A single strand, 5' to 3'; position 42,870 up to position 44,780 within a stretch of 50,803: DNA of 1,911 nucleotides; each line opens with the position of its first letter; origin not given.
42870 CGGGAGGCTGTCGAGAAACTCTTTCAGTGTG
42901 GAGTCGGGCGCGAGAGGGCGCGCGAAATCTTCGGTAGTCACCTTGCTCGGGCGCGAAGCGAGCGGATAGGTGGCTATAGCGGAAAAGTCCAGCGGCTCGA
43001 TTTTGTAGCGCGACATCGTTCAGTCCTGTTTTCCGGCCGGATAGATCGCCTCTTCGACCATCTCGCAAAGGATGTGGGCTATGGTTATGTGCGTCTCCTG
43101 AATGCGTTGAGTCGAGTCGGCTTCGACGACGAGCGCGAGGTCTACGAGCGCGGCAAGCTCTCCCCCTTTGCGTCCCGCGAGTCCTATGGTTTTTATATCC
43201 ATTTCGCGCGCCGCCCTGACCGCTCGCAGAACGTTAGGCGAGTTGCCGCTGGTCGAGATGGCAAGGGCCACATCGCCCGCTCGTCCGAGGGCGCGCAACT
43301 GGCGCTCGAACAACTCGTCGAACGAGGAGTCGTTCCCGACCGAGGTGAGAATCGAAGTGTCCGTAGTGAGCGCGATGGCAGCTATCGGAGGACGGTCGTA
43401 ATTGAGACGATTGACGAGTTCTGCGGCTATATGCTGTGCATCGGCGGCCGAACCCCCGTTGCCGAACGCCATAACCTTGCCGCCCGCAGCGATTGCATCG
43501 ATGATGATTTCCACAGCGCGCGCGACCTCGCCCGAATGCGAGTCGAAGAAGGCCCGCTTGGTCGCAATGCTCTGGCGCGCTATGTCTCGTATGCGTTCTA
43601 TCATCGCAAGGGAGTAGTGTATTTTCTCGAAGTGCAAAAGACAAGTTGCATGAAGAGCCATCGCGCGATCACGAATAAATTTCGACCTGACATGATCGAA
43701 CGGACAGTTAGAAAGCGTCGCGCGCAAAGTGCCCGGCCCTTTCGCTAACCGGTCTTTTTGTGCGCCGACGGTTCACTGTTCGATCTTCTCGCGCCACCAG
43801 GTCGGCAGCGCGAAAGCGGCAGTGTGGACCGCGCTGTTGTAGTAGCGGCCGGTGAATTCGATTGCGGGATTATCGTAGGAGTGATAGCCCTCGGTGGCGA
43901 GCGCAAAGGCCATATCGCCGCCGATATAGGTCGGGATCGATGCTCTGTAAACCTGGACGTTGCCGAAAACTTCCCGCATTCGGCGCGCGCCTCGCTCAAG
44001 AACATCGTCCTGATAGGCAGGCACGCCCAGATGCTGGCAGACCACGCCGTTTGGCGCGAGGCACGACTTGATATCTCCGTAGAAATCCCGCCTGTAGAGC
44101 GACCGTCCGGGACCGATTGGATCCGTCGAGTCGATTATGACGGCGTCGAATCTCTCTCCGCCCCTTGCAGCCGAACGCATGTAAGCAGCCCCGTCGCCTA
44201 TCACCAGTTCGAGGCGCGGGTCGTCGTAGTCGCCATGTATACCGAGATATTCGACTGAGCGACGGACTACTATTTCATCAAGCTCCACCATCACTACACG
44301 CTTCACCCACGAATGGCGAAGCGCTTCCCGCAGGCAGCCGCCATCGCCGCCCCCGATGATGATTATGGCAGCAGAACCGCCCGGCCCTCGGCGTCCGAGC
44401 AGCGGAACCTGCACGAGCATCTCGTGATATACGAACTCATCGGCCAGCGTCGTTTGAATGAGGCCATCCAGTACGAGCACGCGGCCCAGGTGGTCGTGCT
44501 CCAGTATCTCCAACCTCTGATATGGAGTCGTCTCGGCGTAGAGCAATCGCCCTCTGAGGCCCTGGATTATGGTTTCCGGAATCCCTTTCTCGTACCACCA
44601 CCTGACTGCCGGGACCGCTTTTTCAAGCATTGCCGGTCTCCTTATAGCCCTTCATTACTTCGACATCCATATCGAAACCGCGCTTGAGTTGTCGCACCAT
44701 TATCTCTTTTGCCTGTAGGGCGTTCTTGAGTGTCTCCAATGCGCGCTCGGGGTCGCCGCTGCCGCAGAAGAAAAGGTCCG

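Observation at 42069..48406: Two class B radical SAM paralogues in one operon-like cluster with AdoMet decarboxylase, aminopropyltransferase, a GmhA-like SIS protein and a DHS-like protein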

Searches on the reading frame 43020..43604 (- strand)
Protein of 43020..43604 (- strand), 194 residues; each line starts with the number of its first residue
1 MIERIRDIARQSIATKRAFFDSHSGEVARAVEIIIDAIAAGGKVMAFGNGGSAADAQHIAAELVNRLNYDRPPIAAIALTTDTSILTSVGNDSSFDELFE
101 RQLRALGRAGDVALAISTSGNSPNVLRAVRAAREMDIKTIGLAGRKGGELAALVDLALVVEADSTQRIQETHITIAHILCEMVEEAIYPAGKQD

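Call 3: search_protein_families(library=pfam, proteins=[window:43020-43604:-], max_evalue=0.01)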
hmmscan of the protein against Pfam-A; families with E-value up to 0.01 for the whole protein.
window:43020-43604:- (194 aa): 2 families
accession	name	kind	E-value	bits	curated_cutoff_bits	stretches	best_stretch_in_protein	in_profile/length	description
PF13580.11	SIS_2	-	7.5e-29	101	27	1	13-144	7-138/138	SIS domain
PF01380.27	SIS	-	1.3e-06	28.7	25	1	105-164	49-108/131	SIS domain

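Call 4: search_protein_families(library=ncbifam, proteins=[window:43020-43604:-], max_evalue=0.01)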
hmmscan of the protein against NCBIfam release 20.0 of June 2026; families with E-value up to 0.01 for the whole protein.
window:43020-43604:- (194 aa): 17 families
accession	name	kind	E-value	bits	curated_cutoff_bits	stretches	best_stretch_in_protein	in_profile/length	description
NF010546.0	PRK13936.1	equivalog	1e-66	224.5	276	1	1-187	3-192/197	phosphoheptose isomerase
TIGR00441.1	gmhA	equivalog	2.4e-56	190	209.45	1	31-184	1-154/154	D-sedoheptulose 7-phosphate isomerase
NF008138.0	PRK10886.1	equivalog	3.8e-46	157.3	352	1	1-190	1-193/196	DnaA initiator-associating protein DiaA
NF010547.0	PRK13938.1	equivalog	4e-44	150.6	320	1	11-188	13-192/196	D-sedoheptulose 7-phosphate isomerase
NF001628.0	PRK00414.1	equivalog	2.4e-43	148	265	1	25-185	28-188/192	D-sedoheptulose 7-phosphate isomerase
NF003915.0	PRK05441.1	subfamily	3.4e-12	46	168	1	22-161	43-183/300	N-acetylmuramic acid 6-phosphate etherase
NF009222.0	PRK12570.1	subfamily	4.1e-08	32.4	255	1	26-160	54-189/307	N-acetylmuramic acid 6-phosphate etherase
TIGR00274.1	TIGR00274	equivalog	2.2e-07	30.3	302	1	24-158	40-175/291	N-acetylmuramic acid 6-phosphate etherase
NF002805.0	PRK02947.1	subfamily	2.3e-06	26.9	135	1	18-143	17-141/247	sugar isomerase domain-containing protein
NF040776.2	AlsR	equivalog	2.6e-06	26.6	400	1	108-166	175-233/279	transcriptional repressor AlsR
NF046059.1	NagB_SO3506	equivalog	4.8e-06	26.1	430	1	93-174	73-151/330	glucosamine-6-phosphate deaminase NagB-II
NF008458.0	PRK11337.1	equivalog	4.9e-05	22.4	378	1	105-168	184-247/293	MurR/RpiR family transcriptional regulator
NF010701.0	PRK14101.1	equivalog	4.9e-05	21.7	920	1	105-170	511-573/638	bifunctional transcriptional regulator/glucokinase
TIGR03127.2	RuMP_HxlB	equivalog_domain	0.00011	22.1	160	1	109-171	72-134/178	6-phospho-3-hexuloisomerase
TIGR00393.1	kpsF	subfamily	0.0014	18.3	203.7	1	87-161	23-99/268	KpsF/GutQ family sugar-phosphate isomerase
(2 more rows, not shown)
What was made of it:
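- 43020..43604 (-): Neighbouring unit, not part of the cassette: GmhA-like SIS protein (sedoheptulose-7-phosphate isomerase-like). PRK13936 224.5 bits and TIGR00441 190 bits, both just below cutoff (call 4).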

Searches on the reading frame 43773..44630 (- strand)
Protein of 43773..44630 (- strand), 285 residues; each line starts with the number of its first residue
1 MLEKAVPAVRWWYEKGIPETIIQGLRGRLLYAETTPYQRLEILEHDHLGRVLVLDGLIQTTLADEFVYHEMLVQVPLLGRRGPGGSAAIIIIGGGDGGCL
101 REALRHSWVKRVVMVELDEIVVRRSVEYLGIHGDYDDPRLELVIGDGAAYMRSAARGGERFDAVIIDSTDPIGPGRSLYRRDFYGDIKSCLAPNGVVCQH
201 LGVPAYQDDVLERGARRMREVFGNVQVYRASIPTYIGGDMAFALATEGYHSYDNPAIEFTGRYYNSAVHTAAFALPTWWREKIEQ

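Call 3: search_protein_families(library=pfam, proteins=[window:43773-44630:-], max_evalue=0.01)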
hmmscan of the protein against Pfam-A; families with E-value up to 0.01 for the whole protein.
window:43773-44630:- (285 aa): 2 families
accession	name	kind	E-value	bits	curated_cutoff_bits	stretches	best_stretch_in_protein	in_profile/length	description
PF01564.23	Spermine_synth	-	7.1e-44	150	22.9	1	65-247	1-178/186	Spermine/spermidine synthase domain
PF17284.7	Spermine_synt_N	-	9.7e-09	35.4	22.1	1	29-61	20-52/53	Spermidine synthase tetramerisation domain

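Call 4: search_protein_families(library=ncbifam, proteins=[window:43773-44630:-], max_evalue=0.01)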
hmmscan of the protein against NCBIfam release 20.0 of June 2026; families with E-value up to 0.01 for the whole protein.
window:43773-44630:- (285 aa): 6 families
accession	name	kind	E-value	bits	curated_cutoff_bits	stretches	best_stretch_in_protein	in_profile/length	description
NF002010.0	PRK00811.1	equivalog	1.5e-81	273.8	260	1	18-284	14-285/287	polyamine aminopropyltransferase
TIGR00417.1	speE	equivalog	1.5e-71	240.8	249.55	1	28-278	18-271/271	spermidine synthase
NF002956.0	PRK03612.1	equivalog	1.7e-34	119.2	472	1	28-277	242-493/522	polyamine aminopropyltransferase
NF002435.0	PRK01581.1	equivalog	9.2e-19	67.8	537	1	28-253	98-319/374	polyamine aminopropyltransferase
NF037959.1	MFS_SpdSyn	subfamily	3.8e-07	29.2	40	1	50-247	236-431/480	fused MFS/spermidine synthase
NF003380.0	PRK04457.1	equivalog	5.2e-07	28.9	304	1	88-201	72-180/265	polyamine aminopropyltransferase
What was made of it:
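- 43773..44630 (-): speE: polyamine aminopropyltransferase of a subclade found next to the rSAM pair. PRK00811 273.8 bits (cutoff 260) (call 4).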

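Call 27: find_homologous_proteins(query=window:43773-44630:-)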
Query window:43773-44630:- (285 aa): 3515 proteins with E <= 0.001 among 8000 candidates; the best 120 are listed.
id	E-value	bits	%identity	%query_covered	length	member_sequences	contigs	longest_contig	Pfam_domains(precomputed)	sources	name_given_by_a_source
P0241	2.4e-191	652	100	100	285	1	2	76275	PF17284.8,PF01564.24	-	-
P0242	1.2e-113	397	62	96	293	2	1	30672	PF17284.8,PF01564.24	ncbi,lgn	-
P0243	3.3e-110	386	61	96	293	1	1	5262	PF17284.8,PF01564.24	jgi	jgi:spermidine synthase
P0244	8.4e-109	381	62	96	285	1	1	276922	PF17284.8,PF01564.24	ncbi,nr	ncbi:MAG: polyamine aminopropyltransferase [Candidatus Tectimicrobiota bacterium]|nr:MAG: polyamine 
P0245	2.6e-108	380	60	98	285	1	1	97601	PF17284.8,PF01564.24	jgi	jgi:spermidine synthase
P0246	3.9e-108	379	58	97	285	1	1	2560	PF17284.8,PF01564.24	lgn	-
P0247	9.1e-108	378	58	98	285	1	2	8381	PF17284.8,PF01564.24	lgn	-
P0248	2.7e-107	376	59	96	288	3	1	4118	PF17284.8,PF01564.24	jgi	jgi:spermidine synthase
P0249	5.0e-107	375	58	98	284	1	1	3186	PF17284.8,PF01564.24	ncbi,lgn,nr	ncbi:MAG: polyamine aminopropyltransferase [bacterium]|nr:polyamine aminopropyltransferase [bacteriu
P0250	6.3e-106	372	60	96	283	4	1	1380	PF17284.8,PF01564.24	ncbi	-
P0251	3.2e-105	370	58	96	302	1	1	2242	PF17284.8,PF01564.24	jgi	jgi:spermidine synthase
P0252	1.4e-104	367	57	98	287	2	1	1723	PF17284.8,PF01564.24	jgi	jgi:spermidine synthase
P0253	2.7e-104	367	59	96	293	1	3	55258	PF17284.8,PF01564.24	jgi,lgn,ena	-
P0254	8.6e-103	362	57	95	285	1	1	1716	PF17284.8,PF01564.24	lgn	-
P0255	8.8e-102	358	57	97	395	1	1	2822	PF02675.22,PF17284.8,PF01564.24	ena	-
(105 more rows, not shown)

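Call 28: find_encoding_contigs(protein=P0242, flank=8000, max_places=2)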
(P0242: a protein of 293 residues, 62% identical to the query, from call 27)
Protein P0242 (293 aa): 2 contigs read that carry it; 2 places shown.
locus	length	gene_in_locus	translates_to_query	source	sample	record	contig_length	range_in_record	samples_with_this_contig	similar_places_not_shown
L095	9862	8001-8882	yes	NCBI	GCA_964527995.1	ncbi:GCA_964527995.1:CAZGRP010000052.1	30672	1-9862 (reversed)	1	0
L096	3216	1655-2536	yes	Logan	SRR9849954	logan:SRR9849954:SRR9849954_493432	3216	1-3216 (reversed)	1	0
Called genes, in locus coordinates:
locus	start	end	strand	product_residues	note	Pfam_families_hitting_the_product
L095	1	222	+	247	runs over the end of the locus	PF05552:MS_channel_1st_1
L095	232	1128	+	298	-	PF00702:Hydrolase (faint), PF08282:Hydrolase_3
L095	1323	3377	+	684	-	PF00654:Voltage_CLC, PF00571:CBS, PF02080:TrkA_C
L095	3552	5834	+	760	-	PF00270:DEAD, PF04851:ResIII (weak), PF00271:Helicase_C, PF22982:WHD_HRQ1, PF09369:MZB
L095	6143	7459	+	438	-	PF07969:Amidohydro_3 (weak), PF01979:Amidohydro_1, PF07969:Amidohydro_3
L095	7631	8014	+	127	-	PF02675:AdoMet_dc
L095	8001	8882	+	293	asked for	PF17284:Spermine_synt_N, PF01564:Spermine_synth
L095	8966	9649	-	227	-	PF04893:Yip1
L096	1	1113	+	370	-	?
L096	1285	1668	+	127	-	PF02675:AdoMet_dc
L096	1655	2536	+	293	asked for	PF17284:Spermine_synt_N, PF01564:Spermine_synth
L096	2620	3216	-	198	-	?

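Call 29: find_encoding_contigs(protein=P0244, flank=8000, max_places=2)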
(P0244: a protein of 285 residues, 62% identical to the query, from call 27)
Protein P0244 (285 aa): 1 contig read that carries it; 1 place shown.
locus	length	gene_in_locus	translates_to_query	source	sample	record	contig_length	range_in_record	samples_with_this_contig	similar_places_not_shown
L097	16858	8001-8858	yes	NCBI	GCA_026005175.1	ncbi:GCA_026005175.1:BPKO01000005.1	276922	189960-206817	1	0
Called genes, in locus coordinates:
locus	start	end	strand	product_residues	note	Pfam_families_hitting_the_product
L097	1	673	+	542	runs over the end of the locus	PF00496:SBP_bac_5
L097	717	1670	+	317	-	PF19300:BPD_transp_1_N, PF00528:BPD_transp_1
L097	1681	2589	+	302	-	PF12911:OppC_N, PF00528:BPD_transp_1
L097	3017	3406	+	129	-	PF05168:HEPN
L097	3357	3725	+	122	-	PF01909:NTP_transf_2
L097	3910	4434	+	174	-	PF03928:HbpS-like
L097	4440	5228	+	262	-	PF00005:ABC_tran, PF13304:AAA_21 (faint)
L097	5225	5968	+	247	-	PF00528:BPD_transp_1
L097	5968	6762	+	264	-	PF00528:BPD_transp_1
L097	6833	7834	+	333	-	PF13379:NMT1_2, PF12974:Phosphonate-bd, PF09084:NMT1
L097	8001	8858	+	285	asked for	PF17284:Spermine_synt_N, PF01564:Spermine_synth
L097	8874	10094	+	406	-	PF01875:Memo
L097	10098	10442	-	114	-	PF00702:Hydrolase (faint)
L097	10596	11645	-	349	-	PF08240:ADH_N, PF00107:ADH_zinc_N, PF13602:ADH_zinc_N_2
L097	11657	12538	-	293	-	PF09754:PAC2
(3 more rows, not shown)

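Call 30: find_encoding_contigs(protein=P0245, flank=8000, max_places=2)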
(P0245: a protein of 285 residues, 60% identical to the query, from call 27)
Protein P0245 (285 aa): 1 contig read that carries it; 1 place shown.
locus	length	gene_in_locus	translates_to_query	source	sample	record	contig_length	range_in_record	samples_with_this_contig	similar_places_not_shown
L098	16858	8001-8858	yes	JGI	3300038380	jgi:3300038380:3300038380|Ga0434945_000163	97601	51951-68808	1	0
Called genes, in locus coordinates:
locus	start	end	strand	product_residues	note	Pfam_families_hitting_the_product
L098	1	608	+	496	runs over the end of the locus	PF00005:ABC_tran, PF13304:AAA_21 (faint), PF00005:ABC_tran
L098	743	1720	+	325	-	PF02653:BPD_transp_2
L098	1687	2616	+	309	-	PF02653:BPD_transp_2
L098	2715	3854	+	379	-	PF02608:Bmp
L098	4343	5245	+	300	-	PF00271:Helicase_C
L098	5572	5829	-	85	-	PF13560:HTH_31, PF12844:HTH_19 (weak), PF01381:HTH_3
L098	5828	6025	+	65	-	-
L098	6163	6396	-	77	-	-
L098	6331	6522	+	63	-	-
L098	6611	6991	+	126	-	PF05973:Gp49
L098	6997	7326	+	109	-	PF13744:HTH_37, PF13560:HTH_31 (weak), PF13443:HTH_26 (faint)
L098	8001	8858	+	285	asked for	PF17284:Spermine_synt_N (weak), PF01564:Spermine_synth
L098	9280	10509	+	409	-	PF01875:Memo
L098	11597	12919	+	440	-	PF05697:Trigger_N, PF00254:FKBP_C, PF05698:Trigger_C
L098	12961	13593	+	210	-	PF00574:CLP_protease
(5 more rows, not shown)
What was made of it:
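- Closest known: Canonical speH. Same: The closest standalone relatives (60-62% identity) are ordinary speH-speE pairs or single speE genes (calls 28-30).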

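Call 51: find_encoding_contigs(protein=P0255, flank=5000, max_places=3)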
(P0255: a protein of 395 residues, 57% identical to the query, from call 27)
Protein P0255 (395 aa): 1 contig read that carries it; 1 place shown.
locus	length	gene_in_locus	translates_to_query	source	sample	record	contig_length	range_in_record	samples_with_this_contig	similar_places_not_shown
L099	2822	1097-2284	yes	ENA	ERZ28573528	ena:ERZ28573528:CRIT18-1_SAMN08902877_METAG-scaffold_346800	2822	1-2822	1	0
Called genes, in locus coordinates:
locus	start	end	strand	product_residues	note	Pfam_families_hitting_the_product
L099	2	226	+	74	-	?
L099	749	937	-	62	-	-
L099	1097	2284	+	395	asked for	PF02675:AdoMet_dc, PF17284:Spermine_synt_N, PF01564:Spermine_synth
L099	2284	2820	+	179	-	?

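Call 62: search_solved_structures(query=window:43773-44630:-, max_evalue=1e-20, show_alignments=1)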
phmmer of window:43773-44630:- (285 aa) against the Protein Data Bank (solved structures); distinct sequences matched with E-value up to 1e-20: 25.
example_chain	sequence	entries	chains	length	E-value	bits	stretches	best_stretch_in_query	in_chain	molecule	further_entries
3o4f_A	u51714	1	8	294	9.3e-59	202.2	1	28-281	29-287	Spermidine synthase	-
1iy9_A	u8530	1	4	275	7.7e-50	172.9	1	11-279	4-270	Spermidine synthase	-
6o65_A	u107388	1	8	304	1.3e-49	172.2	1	28-284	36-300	Spermidine synthase 1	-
1xj5_A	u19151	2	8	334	1.8e-49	171.7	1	28-284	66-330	Spermidine synthase 1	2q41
6o63_A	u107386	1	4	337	1.8e-49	171.7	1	28-284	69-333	Spermidine synthase 1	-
6o64_A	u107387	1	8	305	1.3e-48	168.9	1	28-283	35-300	Spermidine synthase 2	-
1inl_A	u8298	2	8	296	1.6e-46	162.1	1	26-281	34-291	Spermidine synthase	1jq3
6qmm_B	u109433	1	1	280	2.5e-45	158.1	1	12-281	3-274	Polyamine aminopropyltransferase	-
6qmm_A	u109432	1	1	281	2.8e-42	148.1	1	12-281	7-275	Polyamine aminopropyltransferase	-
2o05_A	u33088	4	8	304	1.8e-41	145.4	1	28-282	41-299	Spermidine synthase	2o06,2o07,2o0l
3rw9_A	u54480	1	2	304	1.8e-41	145.4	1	28-282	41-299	Spermidine synthase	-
9q41_A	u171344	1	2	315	2e-41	145.3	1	28-282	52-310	Spermidine synthase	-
2b2c_A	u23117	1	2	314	2.7e-40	141.6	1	28-282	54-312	spermidine synthase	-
3bwb_A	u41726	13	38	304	7.3e-40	140.2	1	27-280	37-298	Spermidine synthase | Spermidine synthase, putative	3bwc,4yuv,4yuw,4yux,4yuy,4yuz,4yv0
2hte_A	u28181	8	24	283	2.3e-39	138.5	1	28-284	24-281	Spermidine synthase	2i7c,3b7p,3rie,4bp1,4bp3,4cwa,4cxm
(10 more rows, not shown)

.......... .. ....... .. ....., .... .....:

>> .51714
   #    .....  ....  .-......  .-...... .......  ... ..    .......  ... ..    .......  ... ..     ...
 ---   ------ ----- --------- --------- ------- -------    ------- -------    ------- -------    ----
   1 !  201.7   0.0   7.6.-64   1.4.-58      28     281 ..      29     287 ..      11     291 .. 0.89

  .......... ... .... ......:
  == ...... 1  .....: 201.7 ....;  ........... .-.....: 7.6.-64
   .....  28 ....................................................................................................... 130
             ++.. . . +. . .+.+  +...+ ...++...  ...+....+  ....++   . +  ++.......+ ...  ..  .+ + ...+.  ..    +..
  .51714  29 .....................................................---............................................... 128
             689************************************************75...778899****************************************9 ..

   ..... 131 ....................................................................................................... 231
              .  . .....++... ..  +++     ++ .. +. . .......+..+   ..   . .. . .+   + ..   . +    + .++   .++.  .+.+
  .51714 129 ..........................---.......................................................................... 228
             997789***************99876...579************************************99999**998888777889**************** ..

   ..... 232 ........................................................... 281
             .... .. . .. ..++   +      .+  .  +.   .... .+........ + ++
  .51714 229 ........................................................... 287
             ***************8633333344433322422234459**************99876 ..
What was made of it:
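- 43773..44630 (-): The closest solved structure is E. coli SpeE 3o4f (call 62).
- On Polyamine aminopropyltransferase (PRK00811 / Spermine_synth): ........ and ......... align to E. coli SpeE 3o4f (calls 4, 62).
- Checked: It has the GGGDG and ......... motifs (call 62).
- SpeE keeps all canonical spermidine-synthase motifs (call 62). SpeE is closest to genuine spermidine synthases (call 62).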
